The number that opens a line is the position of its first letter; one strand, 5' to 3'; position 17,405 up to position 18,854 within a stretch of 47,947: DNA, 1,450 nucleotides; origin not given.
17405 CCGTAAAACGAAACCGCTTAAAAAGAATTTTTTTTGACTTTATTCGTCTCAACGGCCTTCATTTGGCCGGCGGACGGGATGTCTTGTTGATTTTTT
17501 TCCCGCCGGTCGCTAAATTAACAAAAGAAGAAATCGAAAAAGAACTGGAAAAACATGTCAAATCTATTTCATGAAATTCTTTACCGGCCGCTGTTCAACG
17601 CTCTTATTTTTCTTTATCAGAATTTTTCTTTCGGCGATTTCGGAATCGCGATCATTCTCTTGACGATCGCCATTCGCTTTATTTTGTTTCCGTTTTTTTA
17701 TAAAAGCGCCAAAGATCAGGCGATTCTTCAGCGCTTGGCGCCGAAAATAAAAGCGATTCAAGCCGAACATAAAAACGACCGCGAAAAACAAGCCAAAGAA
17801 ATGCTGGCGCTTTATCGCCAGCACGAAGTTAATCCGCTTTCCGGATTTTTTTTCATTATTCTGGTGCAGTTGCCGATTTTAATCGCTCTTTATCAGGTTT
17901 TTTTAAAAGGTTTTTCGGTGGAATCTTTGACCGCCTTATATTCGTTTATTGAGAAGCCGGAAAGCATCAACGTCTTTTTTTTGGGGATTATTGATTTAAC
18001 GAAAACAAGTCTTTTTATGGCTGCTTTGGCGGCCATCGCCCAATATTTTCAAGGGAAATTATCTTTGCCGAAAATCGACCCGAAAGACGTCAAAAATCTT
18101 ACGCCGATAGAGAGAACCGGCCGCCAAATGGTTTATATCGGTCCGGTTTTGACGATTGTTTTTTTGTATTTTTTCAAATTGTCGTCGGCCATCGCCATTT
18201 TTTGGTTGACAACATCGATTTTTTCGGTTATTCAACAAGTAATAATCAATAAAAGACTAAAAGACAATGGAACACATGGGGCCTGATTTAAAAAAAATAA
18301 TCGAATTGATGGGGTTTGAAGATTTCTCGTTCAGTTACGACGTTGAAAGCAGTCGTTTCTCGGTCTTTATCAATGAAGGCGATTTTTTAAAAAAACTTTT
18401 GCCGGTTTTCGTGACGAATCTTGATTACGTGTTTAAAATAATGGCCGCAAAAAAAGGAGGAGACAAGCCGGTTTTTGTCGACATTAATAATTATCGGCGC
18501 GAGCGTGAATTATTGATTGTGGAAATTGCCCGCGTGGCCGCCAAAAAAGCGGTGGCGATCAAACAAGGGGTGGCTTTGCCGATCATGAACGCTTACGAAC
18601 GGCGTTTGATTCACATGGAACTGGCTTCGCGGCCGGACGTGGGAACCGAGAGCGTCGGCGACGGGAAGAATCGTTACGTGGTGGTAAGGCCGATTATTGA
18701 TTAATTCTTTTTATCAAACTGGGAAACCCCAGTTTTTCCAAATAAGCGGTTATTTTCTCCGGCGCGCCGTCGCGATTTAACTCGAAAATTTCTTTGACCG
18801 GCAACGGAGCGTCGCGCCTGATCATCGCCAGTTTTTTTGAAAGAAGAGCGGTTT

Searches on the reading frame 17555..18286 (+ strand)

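Call 17: search_protein_families(library=pfam, proteins=[window:17555-18286:+])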
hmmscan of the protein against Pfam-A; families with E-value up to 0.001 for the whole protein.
window:17555-18286:+ (243 aa): 1 family
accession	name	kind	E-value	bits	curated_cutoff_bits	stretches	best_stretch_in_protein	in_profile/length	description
PF02096.25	60KD_IMP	-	7.9e-41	140.2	35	1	29-233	1-163/163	60Kd inner membrane protein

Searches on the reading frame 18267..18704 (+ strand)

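Call 17: search_protein_families(library=pfam, proteins=[window:18267-18704:+])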
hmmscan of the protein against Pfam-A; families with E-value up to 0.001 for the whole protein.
window:18267-18704:+ (145 aa): 1 family
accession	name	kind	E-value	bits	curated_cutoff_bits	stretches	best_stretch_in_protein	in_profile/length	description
PF01424.28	R3H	-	9.1e-14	51.7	26.8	1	85-142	4-60/60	R3H domain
